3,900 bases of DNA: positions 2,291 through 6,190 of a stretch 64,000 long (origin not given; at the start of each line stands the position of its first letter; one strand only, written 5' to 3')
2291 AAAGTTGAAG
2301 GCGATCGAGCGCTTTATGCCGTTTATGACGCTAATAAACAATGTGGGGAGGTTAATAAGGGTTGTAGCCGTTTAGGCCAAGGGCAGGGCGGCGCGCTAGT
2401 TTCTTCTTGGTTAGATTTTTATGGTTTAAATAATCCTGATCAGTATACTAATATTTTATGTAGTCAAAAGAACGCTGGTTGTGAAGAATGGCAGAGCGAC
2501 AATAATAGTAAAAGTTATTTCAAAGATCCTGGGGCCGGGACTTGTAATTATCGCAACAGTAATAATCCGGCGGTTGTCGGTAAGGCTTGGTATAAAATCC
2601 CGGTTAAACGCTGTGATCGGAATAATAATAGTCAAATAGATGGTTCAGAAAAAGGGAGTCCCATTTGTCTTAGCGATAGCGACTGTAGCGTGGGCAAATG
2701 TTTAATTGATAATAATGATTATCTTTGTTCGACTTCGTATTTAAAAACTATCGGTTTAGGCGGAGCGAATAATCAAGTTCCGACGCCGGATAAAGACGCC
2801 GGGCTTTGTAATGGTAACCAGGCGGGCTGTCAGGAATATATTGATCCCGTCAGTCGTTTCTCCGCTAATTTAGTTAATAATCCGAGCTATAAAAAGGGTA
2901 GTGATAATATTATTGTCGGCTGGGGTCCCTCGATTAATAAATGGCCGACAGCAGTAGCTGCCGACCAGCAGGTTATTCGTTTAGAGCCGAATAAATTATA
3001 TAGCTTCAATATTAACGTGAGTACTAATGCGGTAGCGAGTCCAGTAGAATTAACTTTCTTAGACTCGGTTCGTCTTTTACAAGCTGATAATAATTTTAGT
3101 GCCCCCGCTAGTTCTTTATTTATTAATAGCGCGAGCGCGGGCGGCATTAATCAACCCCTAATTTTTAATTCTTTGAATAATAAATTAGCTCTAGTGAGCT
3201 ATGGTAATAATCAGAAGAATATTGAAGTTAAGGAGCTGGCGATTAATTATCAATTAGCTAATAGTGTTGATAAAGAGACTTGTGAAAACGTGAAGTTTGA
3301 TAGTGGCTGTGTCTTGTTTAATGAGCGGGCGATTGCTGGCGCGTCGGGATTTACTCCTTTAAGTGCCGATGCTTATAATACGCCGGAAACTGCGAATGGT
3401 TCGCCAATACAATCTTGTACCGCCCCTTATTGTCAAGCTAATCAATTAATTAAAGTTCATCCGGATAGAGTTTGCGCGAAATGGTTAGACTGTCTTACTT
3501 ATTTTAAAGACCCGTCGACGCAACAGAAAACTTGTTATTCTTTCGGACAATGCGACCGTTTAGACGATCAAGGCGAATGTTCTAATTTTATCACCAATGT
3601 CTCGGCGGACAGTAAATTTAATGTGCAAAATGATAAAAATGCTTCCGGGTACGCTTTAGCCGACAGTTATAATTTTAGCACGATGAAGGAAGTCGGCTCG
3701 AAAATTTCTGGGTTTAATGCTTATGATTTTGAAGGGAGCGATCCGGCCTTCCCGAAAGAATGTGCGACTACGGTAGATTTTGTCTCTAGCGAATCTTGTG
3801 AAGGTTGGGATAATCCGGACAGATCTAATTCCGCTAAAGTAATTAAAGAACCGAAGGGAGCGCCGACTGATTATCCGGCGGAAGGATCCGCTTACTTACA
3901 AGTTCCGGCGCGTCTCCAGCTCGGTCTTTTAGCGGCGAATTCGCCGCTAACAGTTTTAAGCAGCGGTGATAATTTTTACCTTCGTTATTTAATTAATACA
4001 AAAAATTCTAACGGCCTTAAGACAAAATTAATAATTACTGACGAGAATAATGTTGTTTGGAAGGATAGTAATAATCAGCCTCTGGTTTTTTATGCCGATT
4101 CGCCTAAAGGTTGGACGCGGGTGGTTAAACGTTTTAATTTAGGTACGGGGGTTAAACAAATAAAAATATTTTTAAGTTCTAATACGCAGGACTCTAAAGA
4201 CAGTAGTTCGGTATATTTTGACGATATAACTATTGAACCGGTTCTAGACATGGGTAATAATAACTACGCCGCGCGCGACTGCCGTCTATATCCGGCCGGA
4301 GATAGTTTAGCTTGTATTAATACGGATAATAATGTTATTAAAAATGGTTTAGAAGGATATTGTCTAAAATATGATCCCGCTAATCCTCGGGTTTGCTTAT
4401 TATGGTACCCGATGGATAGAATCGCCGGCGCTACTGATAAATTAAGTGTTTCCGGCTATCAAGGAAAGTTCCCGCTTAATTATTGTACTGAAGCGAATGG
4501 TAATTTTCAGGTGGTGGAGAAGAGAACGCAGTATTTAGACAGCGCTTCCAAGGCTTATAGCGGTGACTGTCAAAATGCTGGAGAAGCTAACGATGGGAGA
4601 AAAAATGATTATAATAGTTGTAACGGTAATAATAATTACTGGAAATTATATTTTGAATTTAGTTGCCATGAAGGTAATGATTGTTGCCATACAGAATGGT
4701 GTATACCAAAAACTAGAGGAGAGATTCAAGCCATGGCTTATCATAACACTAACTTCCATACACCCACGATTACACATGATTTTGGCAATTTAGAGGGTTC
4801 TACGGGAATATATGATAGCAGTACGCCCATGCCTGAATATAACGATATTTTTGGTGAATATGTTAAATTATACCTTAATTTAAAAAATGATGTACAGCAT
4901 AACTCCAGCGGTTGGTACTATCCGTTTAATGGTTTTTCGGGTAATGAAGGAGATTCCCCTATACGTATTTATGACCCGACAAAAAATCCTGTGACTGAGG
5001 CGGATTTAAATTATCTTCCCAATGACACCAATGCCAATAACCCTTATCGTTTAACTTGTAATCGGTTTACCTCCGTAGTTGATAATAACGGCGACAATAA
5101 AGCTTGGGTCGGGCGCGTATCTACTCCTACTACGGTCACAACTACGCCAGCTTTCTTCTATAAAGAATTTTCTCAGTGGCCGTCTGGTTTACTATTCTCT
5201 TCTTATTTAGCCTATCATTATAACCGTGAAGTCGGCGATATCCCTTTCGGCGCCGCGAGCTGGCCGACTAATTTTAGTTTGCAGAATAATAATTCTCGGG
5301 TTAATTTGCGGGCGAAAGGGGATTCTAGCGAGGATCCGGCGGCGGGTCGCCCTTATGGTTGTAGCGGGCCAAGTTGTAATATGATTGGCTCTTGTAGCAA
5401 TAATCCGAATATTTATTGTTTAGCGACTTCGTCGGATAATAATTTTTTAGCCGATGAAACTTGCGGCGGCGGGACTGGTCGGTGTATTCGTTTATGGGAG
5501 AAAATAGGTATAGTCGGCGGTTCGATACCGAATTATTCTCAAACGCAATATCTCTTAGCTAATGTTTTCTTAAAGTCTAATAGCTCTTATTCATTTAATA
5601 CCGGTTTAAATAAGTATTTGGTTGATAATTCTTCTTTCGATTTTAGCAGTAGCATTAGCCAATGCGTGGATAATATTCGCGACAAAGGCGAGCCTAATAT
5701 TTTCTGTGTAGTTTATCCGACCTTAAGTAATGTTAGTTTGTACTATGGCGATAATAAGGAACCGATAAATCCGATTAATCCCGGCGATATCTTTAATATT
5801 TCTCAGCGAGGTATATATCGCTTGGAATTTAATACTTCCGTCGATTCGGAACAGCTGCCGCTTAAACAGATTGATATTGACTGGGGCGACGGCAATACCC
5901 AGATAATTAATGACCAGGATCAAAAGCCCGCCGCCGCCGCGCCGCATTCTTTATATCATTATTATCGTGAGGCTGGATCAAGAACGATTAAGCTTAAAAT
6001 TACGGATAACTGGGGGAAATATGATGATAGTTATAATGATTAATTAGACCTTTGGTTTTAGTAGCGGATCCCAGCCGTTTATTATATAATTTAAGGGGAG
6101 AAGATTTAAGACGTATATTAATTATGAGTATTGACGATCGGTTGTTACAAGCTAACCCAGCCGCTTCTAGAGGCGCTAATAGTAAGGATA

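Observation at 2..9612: Giant Cys-rich PKD-terminated surface protein adjacent to a VirB6/TrbL-like protein, with the remaining T4SS-like genes 22 kb away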

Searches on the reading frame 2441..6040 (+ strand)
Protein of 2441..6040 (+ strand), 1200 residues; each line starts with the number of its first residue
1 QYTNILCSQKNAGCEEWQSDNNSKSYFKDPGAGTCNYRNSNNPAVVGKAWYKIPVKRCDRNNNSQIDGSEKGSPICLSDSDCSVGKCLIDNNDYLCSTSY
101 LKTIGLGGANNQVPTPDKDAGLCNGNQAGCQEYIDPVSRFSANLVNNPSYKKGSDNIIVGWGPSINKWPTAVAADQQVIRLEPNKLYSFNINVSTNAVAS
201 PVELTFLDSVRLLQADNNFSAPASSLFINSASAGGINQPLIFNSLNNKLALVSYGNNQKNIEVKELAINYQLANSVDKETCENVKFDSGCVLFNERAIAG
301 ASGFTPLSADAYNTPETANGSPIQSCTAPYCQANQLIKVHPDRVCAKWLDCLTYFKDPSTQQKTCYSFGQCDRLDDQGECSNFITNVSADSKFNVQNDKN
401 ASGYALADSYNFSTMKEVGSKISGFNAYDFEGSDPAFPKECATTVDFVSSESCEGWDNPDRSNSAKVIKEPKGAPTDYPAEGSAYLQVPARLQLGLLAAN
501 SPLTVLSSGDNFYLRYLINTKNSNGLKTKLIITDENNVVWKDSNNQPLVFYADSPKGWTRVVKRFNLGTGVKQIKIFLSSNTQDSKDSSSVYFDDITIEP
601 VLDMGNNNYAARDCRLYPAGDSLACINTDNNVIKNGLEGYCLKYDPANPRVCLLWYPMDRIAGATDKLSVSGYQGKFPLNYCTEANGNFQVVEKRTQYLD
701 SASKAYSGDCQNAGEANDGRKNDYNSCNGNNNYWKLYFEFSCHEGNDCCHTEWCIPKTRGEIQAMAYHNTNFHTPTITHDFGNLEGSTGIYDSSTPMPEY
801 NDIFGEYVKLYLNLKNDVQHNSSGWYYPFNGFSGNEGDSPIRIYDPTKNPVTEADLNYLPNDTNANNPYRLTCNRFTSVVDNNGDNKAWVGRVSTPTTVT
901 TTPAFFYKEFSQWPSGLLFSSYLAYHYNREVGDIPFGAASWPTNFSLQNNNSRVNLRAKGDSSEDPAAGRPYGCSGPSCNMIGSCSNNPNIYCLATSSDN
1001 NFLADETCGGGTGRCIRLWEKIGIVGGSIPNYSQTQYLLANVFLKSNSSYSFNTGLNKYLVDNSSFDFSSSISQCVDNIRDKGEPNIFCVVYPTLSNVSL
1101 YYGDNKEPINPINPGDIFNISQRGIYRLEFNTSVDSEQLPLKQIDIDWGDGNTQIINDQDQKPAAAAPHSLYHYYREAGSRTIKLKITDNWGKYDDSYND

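Call 72: predict_structure(alignment_id=A5)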
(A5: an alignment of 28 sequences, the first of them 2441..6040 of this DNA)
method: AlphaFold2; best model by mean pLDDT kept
length: 1200 residues; sequences in the alignment: 28
mean_pLDDT: 60.5   pTM: 0.41
mean pLDDT of the five models: 60.5, 55.8, 54.4, 53.3, 49.4
residues with pLDDT >= 90: 31; 70-90: 463; 50-70: 297; < 50: 409
segments of 3 or more residues with pLDDT < 50: 1-32, 98-141, 232-236, 267-364, 370-413, 448-450, 457-464, 614-677, 716-725, 768-807, 813-822, 833-839, 894-899, 908-921, 1022-1027
pLDDT, mean of each block of 10 residues (from residue 1): 29 35 36 55 57 74 78 73 76 61 35 45 29 28 73 68 65 84 76 70 88 63 82 54 82 86 61 30 31 24 28 30 28 27 24 41 48 40 42 38 33 63 79 68 60 51 59 56 76 83 76 88 86 87 83 83 85 89 80 87 69 42 28 30 36 32 30 46 87 70 59 48 49 66 60 61 50 39 30 31 45 43 57 46 74 75 71 85 57 49 55 37 55 58 63 78 67 83 80 70 72 74 49 73 79 86 77 80 66 84 72 63 78 76 83 70 64 79 84 69
secondary structure, 60 per line:
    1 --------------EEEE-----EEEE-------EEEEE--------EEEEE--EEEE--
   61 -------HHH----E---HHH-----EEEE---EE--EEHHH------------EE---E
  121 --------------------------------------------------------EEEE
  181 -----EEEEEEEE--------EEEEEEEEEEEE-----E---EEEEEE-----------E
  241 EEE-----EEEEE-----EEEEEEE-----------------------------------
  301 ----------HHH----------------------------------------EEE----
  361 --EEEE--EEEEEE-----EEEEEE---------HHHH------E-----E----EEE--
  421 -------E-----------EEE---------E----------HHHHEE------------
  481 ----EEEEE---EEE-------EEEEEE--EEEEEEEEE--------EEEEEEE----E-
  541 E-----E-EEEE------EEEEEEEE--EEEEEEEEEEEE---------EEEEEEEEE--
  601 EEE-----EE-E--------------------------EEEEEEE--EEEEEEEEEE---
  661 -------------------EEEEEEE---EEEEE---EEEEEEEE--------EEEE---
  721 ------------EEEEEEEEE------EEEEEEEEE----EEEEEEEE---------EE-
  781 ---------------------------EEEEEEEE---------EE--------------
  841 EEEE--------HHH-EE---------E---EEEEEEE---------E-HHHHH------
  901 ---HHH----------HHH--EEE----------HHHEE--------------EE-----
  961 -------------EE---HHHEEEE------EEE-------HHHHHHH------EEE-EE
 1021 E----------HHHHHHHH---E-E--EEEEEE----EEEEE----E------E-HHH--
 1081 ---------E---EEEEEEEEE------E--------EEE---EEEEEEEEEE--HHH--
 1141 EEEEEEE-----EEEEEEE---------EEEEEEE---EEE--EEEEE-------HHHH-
elements in order (helices of 4 or more, strands of 3 or more residues): E15-18 E24-27 E35-39 E48-52 E55-58 E87-90 E177-180 E186-193 E202-213 E223-228 E240-243 E249-253 E259-265 E354-356 E363-366 E369-374 E380-385 H395-398 E416-418 E440-442 H463-466 E485-489 E493-495 E503-508 E511-519 E528-534 E549-552 E559-566 E569-580 E590-598 E601-603 E639-645 E648-657 E680-686 E690-694 E698-705 E714-717 E733-741 E748-756 E761-768 E808-815 E841-844 E872-878 H890-894 E922-924 E982-985 E992-994 H1002-1008 E1015-1017 E1019-1021 H1032-1039 E1048-1053 E1058-1062 E1094-1102 E1118-1120 E1124-1133 E1141-1147 E1153-1159 E1169-1175 E1179-1181 E1184-1188 H1196-1199

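Call 75: fold_search(model_id=the predicted structure, library=pdb)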
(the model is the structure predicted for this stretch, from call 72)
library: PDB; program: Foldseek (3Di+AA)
matches with E <= 10: 1076; with E <= 0.001: 32
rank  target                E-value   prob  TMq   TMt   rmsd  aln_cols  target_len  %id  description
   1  7kwb_A                5.0e-05  0.91  0.07  0.17  27.1       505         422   10  Surface glycan-binding protein B from Bacteroides thetaiotaomicron (released 2021-02-17)
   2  4w8j                  5.3e-05  0.99  0.09  0.10  22.4       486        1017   11  Structure of the full-length insecticidal protein Cry1Ac reveals intriguing details of toxin packaging into in vivo form (released 2014-09-17)
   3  8w7n                  5.3e-05  0.97  0.08  0.09  20.9       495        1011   11  Crystal structure of the in-cell Cry1Aa purified from Bacillus thuringiensis (released 2024-03-06)
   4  8zj4_A                5.3e-05  0.90  0.08  0.14  32.9       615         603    9  trypsinogen-EP-N619A (released 2025-05-21)
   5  4xup_D                8.1e-05  0.97  0.07  0.23  22.1       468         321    7  Structure of the N-terminal CBM22-1-CBM22-2 tandem domain from Paenibacillus barcinonensis Xyn10C (released 2015-06-03)
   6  4xup_A                9.5e-05  0.97  0.07  0.23  22.9       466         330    7  Structure of the N-terminal CBM22-1-CBM22-2 tandem domain from Paenibacillus barcinonensis Xyn10C (released 2015-06-03)
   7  8zi4_A                9.5e-05  0.82  0.08  0.14  31.7       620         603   10  Cryo-EM structure of wtEP-trypsinogen (released 2025-05-21)
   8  2zey_A                1.4e-04  1.00  0.09  0.57   4.5       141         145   13  Family 16 carbohydrate binding module (released 2008-03-04)
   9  4xup_F                1.4e-04  0.96  0.07  0.24  17.5       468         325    7  Structure of the N-terminal CBM22-1-CBM22-2 tandem domain from Paenibacillus barcinonensis Xyn10C (released 2015-06-03)
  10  9h9a                  1.5e-04  0.80  0.08  0.09  24.8       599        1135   10  native structure of the full-length pesticidal protein Cry8Ba2, from crystals formed in vivo (form 1) (released 2025-12-03)
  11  8ziy_A                1.6e-04  0.77  0.08  0.14  31.2       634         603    8  trypsinogen-EP-E574A (released 2025-05-21)
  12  8a1a_A                1.8e-04  0.92  0.08  0.07  29.1       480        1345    8  Structure of a leucinostatin derivative determined by host lattice display : L1F11V1 construct (released 2022-12-07)
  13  3oeb_A                2.1e-04  1.00  0.08  0.51   5.3       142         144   13  Crystal structure of the Q121E mutant of C.polysaccharolyticus CBM16-1 bound to mannopentaose (released 2010-08-25)
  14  3oea_A                2.3e-04  1.00  0.08  0.53   4.8       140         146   14  Crystal structure of the Q121E mutants of C.polysaccharolyticus CBM16-1 bound to cellopentaose (released 2010-08-25)
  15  8h3u_A                2.6e-04  0.77  0.08  0.15  32.4       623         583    9  Inhibitor-bound EP, polyA model (released 2022-11-23)
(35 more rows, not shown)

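Call 82: search_protein_representatives(protein=window:2441-6040:+)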
Query: 1200 residues. Proteins with E-value up to 0.001 (for the whole library): 630; up to 1e-10: 557; up to 1e-30: 304. The best 150 are listed.
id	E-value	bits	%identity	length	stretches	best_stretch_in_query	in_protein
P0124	0.0e+00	1270.4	54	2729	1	2-1197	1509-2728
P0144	4.5e-259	879.1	49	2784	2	2-699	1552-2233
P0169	2.1e-243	827.2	44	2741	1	2-1193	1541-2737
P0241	1.5e-224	764.8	41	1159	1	53-1195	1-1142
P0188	6.1e-224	762.7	46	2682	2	2-712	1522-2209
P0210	3.7e-223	760.1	41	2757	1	2-1199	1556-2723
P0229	1.1e-220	752.0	41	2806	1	2-1198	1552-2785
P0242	1.1e-216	738.7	44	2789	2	2-696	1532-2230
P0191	2.1e-216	737.8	42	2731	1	2-1198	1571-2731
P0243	6.1e-210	716.3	42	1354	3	2-742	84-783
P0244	1.6e-197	675.2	41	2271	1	3-1195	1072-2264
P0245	7.8e-190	649.7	42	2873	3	2-696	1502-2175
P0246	1.5e-184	632.3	40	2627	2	2-910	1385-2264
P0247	6.2e-182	623.6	39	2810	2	2-912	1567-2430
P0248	8.2e-181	619.9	43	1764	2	2-698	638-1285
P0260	1.8e-132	459.8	45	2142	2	1-548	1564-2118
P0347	2.4e-68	247.3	31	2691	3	1-682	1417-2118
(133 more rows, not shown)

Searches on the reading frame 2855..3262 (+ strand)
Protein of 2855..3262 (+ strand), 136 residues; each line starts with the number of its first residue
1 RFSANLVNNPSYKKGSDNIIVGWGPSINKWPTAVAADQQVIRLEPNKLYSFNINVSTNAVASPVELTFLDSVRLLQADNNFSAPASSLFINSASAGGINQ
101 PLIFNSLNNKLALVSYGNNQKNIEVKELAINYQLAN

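Call 62: search_protein_families(library=pfam, proteins=[window:2855-3262:+], max_evalue=1)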
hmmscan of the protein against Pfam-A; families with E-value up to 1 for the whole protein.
window:2855-3262:+ (136 aa): 1 family
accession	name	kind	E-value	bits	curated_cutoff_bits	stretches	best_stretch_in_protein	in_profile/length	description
PF12620.13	DUF3778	-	0.0047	17.1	22.1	1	20-67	5-51/52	Protein of unknown function (DUF3778)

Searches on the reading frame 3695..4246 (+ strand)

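Call 62: search_protein_families(library=pfam, proteins=[window:3695-4246:+], max_evalue=1)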
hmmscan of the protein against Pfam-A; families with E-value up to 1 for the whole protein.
window:3695-4246:+ (184 aa): 1 family
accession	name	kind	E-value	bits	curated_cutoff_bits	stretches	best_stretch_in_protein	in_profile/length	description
PF04385.20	FAINT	-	0.098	13.1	20.7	1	114-140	38-64/78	Domain of unknown function, DUF529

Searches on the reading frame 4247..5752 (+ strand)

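Call 62: search_protein_families(library=pfam, proteins=[window:4247-5752:+], max_evalue=1)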
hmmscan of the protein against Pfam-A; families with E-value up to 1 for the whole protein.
window:4247-5752:+ (502 aa): 1 family
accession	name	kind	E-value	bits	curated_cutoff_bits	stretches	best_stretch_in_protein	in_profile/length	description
PF00400.38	WD40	-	0.067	14.2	27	1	386-417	12-38/39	WD domain, G-beta repeat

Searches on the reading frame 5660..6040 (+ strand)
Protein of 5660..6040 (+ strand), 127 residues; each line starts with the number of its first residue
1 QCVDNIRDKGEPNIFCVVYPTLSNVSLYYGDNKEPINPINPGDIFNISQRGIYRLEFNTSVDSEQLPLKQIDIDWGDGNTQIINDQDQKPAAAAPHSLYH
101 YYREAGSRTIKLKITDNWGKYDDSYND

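Call 12: search_protein_families(library=pfam, proteins=[window:5660-6040:+], max_evalue=10)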
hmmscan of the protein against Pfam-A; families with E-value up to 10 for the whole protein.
window:5660-6040:+ (127 aa): 2 families
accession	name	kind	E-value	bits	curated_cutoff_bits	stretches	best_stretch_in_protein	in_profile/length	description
PF18911.6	PKD_4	-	0.093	13.2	27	1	67-122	33-76/85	PKD domain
PF07696.17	7TMR-DISMED2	-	0.1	13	22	1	9-59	56-106/136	7TMR-DISM extracellular 2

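Call 78: search_solved_structures(query=A7, max_evalue=10, show_alignments=2)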
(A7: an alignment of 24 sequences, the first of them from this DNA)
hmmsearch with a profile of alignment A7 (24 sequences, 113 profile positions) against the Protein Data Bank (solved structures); distinct sequences matched with E-value up to 10: 2.
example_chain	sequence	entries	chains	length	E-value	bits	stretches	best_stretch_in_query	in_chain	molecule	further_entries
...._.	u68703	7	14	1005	0.91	13.1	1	38-96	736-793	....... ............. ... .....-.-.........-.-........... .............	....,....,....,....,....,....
7na0_A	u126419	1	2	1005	0.91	13.1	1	38-96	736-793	Bifunctional protein PutA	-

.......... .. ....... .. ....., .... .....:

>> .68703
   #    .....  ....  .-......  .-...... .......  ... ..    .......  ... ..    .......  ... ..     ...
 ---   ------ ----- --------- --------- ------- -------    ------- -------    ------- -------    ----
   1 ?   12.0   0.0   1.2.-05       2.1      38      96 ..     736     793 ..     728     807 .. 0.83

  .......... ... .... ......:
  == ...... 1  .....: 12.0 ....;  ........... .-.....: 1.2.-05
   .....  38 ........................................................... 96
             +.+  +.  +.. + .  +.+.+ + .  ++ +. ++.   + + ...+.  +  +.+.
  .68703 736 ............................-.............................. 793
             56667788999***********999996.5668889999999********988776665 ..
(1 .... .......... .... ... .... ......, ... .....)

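Call 80: search_protein_families(library=pfam, alignment_id=A7, max_evalue=0.1)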
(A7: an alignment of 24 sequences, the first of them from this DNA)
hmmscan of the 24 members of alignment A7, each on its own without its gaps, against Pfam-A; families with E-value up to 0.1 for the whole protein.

A. member 1, seq(118 aa): 1 family
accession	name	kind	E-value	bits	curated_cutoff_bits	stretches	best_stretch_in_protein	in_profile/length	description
PF18911.6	PKD_4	-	0.076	13.5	27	0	58-113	33-76/85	PKD domain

B. families by the number of members that match (of 24 scanned): 14 families
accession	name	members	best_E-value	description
PF12988.13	TraQ_transposon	2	0.054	TraQ conjugal transfer protein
PF24893.1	DUF7743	1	0.0061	Domain of unknown function (DUF7743)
PF16370.11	MetallophosC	1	0.03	C terminal of Calcineurin-like phosphoesterase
PF16411.10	SusF_SusE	1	0.034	Outer membrane protein SusF_SusE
PF18573.7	BclA_C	1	0.037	BclA C-terminal domain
PF00386.27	C1q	1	0.042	C1q domain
PF07696.17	7TMR-DISMED2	1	0.057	7TMR-DISM extracellular 2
PF10029.15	DUF2271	1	0.069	Predicted periplasmic protein (DUF2271)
PF17890.6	WW_like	1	0.073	Peptidoglycan hydrolase LytB WW-like domain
PF22250.1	PFF1_C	1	0.074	Vacuolar membrane protease, C-terminal domain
PF18911.6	PKD_4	1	0.076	PKD domain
PF25275.1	Golvesin_C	1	0.076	Golvesin C-terminal domain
PF07593.17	UnbV_ASPIC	1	0.081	ASPIC and UnbV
PF23861.1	Ribophorin_II_2nd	1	0.083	Ribophorin II second domain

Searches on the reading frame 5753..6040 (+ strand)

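Call 62: search_protein_families(library=pfam, proteins=[window:5753-6040:+], max_evalue=1)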
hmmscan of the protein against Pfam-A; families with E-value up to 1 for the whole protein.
window:5753-6040:+ (96 aa): 1 family
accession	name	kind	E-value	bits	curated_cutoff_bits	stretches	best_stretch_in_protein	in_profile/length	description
PF18911.6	PKD_4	-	0.043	14.3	27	1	36-91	33-76/85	PKD domain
